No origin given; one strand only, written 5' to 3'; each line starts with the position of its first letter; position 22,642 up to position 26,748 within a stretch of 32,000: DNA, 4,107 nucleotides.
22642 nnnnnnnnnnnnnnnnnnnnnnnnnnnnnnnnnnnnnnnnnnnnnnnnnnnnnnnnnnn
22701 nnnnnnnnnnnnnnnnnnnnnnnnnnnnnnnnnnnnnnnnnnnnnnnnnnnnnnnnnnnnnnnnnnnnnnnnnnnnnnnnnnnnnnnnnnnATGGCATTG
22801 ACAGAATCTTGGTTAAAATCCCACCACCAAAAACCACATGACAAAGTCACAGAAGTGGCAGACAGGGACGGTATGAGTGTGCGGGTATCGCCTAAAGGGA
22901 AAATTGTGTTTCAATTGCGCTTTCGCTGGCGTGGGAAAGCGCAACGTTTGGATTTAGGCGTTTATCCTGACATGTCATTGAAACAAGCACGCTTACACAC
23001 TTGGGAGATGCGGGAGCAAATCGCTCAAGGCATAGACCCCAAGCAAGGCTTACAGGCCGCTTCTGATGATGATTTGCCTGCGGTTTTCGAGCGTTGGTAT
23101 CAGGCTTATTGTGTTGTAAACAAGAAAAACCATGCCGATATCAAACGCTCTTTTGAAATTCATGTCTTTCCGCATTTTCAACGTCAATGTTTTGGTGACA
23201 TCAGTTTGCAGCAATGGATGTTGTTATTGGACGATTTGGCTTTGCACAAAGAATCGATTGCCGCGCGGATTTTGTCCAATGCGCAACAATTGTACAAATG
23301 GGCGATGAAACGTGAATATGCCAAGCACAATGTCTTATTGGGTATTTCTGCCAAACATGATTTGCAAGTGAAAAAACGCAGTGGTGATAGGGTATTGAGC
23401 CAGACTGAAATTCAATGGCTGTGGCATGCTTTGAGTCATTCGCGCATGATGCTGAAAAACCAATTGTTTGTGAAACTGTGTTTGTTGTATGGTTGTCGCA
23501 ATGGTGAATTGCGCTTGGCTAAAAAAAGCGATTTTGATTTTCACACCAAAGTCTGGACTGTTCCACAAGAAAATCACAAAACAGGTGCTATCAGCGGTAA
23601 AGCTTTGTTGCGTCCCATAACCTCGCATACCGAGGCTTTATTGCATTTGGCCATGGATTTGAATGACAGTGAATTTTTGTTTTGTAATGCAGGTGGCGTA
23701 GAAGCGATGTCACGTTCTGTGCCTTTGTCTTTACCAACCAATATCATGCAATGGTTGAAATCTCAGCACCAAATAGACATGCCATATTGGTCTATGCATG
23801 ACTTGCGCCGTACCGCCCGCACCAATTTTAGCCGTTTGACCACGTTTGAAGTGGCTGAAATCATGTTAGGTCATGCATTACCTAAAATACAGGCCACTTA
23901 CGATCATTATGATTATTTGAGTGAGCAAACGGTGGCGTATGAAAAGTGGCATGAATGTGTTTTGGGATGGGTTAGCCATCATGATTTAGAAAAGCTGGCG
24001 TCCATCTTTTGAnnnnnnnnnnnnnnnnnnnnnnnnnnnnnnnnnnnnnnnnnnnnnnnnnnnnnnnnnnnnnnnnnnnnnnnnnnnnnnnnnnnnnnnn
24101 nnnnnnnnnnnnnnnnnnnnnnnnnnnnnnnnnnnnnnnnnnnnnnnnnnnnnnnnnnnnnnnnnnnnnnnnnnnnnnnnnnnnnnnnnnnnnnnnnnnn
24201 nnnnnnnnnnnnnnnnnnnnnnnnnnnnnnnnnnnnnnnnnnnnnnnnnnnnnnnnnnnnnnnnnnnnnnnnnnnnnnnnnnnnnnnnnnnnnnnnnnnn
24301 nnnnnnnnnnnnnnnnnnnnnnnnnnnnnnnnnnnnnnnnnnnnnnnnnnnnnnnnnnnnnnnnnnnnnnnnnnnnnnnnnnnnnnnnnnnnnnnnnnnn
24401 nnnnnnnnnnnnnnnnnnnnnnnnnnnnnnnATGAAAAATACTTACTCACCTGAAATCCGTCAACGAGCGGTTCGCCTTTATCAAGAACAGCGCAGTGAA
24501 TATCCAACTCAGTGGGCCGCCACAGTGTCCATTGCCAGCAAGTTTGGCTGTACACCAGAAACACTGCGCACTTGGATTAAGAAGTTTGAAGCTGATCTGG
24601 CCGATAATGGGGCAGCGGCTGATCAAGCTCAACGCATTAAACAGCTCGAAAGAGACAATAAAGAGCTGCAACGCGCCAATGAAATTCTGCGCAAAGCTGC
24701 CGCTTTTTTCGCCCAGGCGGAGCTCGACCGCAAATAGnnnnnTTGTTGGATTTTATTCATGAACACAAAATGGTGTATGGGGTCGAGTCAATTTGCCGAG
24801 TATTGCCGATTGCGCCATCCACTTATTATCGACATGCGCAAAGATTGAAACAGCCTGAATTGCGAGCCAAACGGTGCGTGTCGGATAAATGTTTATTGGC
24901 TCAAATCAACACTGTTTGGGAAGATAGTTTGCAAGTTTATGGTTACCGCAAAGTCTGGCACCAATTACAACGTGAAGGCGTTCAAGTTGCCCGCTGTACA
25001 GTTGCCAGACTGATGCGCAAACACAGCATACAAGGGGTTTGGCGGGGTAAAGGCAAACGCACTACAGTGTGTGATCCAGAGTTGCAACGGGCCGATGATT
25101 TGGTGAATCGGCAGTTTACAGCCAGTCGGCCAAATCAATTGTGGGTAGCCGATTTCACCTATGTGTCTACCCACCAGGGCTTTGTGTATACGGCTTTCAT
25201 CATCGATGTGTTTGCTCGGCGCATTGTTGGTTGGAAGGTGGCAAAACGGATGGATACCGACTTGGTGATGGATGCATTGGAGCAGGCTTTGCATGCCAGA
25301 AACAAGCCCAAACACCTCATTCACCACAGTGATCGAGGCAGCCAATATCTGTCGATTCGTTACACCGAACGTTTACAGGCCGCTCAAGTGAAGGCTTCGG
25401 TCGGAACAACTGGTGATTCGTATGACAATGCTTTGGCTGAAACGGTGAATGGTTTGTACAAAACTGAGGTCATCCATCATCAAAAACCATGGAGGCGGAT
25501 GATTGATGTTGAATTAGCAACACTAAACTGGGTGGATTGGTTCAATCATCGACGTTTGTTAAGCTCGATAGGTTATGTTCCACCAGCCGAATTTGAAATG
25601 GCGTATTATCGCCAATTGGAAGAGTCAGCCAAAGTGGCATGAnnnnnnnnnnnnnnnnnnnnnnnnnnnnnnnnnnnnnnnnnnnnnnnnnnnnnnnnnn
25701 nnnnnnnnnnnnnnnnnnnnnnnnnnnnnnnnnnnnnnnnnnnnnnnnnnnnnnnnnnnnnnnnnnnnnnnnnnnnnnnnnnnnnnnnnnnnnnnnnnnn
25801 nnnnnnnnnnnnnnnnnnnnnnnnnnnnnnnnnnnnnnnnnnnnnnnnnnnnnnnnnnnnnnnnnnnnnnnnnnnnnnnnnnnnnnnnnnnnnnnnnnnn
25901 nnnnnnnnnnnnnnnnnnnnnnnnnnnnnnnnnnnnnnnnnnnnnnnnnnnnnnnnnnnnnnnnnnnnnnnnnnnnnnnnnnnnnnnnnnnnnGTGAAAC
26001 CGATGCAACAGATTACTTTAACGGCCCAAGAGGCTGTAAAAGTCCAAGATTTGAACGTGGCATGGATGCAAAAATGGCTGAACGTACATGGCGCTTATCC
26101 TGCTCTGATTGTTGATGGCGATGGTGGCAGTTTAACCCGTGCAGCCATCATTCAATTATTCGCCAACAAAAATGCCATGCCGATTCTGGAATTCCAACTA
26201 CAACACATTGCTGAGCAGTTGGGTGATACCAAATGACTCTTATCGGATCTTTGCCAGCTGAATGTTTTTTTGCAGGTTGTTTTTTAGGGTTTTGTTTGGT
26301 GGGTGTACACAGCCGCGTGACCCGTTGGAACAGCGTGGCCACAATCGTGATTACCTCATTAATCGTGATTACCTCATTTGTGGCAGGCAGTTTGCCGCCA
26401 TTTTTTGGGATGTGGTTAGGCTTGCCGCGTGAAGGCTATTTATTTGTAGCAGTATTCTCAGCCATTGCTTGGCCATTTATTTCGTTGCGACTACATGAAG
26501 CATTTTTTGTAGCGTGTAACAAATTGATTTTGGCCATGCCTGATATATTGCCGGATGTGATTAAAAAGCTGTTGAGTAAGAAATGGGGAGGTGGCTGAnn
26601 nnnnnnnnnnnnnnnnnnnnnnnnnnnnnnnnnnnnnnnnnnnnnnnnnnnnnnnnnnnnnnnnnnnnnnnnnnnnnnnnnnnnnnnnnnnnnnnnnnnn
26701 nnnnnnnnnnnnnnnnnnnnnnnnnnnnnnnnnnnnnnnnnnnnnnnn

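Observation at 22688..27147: Integrase island flanked by an exact 10-bp direct repeat inside the prfC P-loop codons: a prfC-targeting element, possibly a tandem accretion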

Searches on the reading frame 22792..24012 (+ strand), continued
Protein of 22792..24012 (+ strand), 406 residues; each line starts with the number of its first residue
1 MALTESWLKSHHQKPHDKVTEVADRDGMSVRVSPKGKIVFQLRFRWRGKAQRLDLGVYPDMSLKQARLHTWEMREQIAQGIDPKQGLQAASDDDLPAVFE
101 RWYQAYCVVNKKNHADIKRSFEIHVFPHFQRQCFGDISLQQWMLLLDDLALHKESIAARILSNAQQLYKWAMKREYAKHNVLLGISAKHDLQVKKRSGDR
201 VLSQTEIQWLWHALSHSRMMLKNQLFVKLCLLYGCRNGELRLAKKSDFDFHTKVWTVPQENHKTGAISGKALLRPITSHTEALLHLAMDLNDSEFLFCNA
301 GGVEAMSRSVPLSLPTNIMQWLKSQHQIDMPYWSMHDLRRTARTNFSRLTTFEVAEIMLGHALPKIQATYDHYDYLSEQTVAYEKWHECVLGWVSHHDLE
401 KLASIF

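Call 87: search_protein_families(library=pfam, proteins=[L013:17320-17697:+, L013:17583-17843:+], max_evalue=1)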
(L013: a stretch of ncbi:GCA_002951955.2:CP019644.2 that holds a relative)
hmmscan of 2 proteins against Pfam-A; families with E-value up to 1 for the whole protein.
L013:17320-17697:+ (125 aa): 2 families
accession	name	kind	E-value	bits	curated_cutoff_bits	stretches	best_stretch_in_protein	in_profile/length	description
PF01471.23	PG_binding_1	-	0.0018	18.9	23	1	18-51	4-36/57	Putative peptidoglycan binding domain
PF09374.15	PG_binding_3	-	0.012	16.2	24.6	1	19-50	3-32/76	Predicted Peptidoglycan domain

L013:17583-17843:+ (86 aa): 1 family
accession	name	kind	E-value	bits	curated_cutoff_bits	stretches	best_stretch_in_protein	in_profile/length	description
PF11860.13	Muramidase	-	1.8e-10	41.8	22.3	1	7-76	66-135/175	N-acetylmuramidase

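Call 88: search_protein_families(library=phrogs, proteins=[L013:11436-11636:-, L013:17840-18244:+, L013:18246-18512:+], max_evalue=0.1)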
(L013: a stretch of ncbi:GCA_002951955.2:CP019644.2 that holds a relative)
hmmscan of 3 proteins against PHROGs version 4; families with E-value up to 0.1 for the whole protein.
L013:11436-11636:- (66 aa): 1 family
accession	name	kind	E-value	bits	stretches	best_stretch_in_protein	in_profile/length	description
phrog_22642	-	unknown function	0.023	16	1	5-50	33-77/108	-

L013:17840-18244:+ (134 aa): 0 families

L013:18246-18512:+ (88 aa): 0 families

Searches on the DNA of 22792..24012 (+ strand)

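Call 33: search_rna_families(sources=[L001, L002, L004, L013], threshold=gathering)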
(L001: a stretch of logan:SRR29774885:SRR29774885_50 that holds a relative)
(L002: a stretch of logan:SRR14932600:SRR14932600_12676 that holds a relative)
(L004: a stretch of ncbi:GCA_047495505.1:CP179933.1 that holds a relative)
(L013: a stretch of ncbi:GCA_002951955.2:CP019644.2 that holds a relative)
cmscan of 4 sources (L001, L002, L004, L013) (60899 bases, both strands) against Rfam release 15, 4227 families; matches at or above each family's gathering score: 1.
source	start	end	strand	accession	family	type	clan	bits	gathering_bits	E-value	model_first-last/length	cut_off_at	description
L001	4798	4867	-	RF01057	SAH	Cis-reg; riboswitch;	-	54.2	37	3e-07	1-78/78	no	SAH (S-adenosyl-L-homocysteine) riboswitch aptamer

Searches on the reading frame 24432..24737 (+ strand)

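Call 7: search_protein_families(library=pfam, proteins=[window:24432-24737:+])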
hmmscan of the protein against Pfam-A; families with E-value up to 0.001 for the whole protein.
window:24432-24737:+ (101 aa): 3 families
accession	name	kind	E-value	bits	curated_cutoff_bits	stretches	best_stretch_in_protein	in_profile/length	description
PF01527.26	HTH_Tnp_1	-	3.3e-10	40.5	24.1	1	3-83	5-74/75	Transposase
PF13518.12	HTH_28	-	1.5e-06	28.6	25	1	10-54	2-38/52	Helix-turn-helix domain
PF13384.12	HTH_23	-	0.00036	20.7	24.6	0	34-53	23-42/50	Homeodomain-like domain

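Call 8: search_protein_families(library=ncbifam, proteins=[window:24432-24737:+])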
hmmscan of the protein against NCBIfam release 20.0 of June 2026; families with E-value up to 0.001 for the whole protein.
window:24432-24737:+ (101 aa): 1 family
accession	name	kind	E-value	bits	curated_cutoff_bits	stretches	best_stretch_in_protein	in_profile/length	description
NF033516.0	transpos_IS3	equivalog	4.7e-11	42.5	160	1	8-94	1-86/369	IS3 family transposase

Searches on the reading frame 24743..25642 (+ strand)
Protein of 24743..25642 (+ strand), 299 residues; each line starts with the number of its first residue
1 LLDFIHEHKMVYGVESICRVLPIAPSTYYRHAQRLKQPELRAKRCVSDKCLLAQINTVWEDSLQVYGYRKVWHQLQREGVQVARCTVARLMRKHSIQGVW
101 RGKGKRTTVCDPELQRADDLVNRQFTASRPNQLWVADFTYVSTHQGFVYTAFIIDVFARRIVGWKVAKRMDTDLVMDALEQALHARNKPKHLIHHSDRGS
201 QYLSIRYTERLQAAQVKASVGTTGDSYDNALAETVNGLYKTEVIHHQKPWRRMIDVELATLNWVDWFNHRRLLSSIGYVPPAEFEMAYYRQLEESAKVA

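Call 7: search_protein_families(library=pfam, proteins=[window:24743-25642:+])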
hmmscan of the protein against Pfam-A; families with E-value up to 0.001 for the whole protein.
window:24743-25642:+ (299 aa): 4 families
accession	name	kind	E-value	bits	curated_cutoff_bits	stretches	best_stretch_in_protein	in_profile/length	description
PF00665.32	rve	-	2e-28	99.1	32.6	1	128-225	2-101/102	Integrase core domain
PF13276.12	HTH_21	-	6e-21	74.9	28.1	1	51-103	6-59/60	HTH-like domain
PF13683.12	rve_3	-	5.4e-11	42.5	26.5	1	215-281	2-67/67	Integrase core domain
PF13333.12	rve_2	-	0.00013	22.5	22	1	236-285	4-52/56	Integrase core domain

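Call 8: search_protein_families(library=ncbifam, proteins=[window:24743-25642:+])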
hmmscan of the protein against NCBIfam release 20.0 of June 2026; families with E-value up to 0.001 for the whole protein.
window:24743-25642:+ (299 aa): 2 families
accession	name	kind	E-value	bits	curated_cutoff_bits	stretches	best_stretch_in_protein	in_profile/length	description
NF033516.0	transpos_IS3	equivalog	1.8e-96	323.6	160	1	3-285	92-369/369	IS3 family transposase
NF033577.2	transpos_IS481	equivalog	2.2e-24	86.5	224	1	14-283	16-282/284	IS481 family transposase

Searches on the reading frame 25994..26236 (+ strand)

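Call 7: search_protein_families(library=pfam, proteins=[window:25994-26236:+])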
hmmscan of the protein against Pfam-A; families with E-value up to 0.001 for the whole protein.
window:25994-26236:+ (80 aa): 0 families

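Call 8: search_protein_families(library=ncbifam, proteins=[window:25994-26236:+])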
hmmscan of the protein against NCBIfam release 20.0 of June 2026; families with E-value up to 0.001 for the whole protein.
window:25994-26236:+ (80 aa): 0 families

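Call 45: search_protein_families(library=phrogs, proteins=[window:25994-26236:+], max_evalue=0.01)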
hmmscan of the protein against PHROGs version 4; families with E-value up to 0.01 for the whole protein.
window:25994-26236:+ (80 aa): 0 families

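Call 87: search_protein_families(library=pfam, proteins=[window:25994-26236:+], max_evalue=1)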
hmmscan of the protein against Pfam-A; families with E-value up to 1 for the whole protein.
window:25994-26236:+ (80 aa): 2 families
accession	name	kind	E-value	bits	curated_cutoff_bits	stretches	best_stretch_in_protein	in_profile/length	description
PF01471.23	PG_binding_1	-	0.001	19.6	23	1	21-54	4-36/57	Putative peptidoglycan binding domain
PF09374.15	PG_binding_3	-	0.0041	17.7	24.6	1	22-55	3-35/76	Predicted Peptidoglycan domain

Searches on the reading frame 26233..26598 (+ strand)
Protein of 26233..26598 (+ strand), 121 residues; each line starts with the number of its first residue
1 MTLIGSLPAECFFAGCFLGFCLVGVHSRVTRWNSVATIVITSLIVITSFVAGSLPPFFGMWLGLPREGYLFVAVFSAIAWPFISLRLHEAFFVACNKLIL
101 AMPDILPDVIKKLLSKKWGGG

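Call 7: search_protein_families(library=pfam, proteins=[window:26233-26598:+])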
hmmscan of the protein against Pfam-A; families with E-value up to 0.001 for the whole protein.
window:26233-26598:+ (121 aa): 0 families

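Call 8: search_protein_families(library=ncbifam, proteins=[window:26233-26598:+])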
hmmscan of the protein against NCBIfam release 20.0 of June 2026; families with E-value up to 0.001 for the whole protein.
window:26233-26598:+ (121 aa): 0 families

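Call 45: search_protein_families(library=phrogs, proteins=[window:26233-26598:+], max_evalue=0.01)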
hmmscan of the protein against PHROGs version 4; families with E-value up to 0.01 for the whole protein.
window:26233-26598:+ (121 aa): 0 families
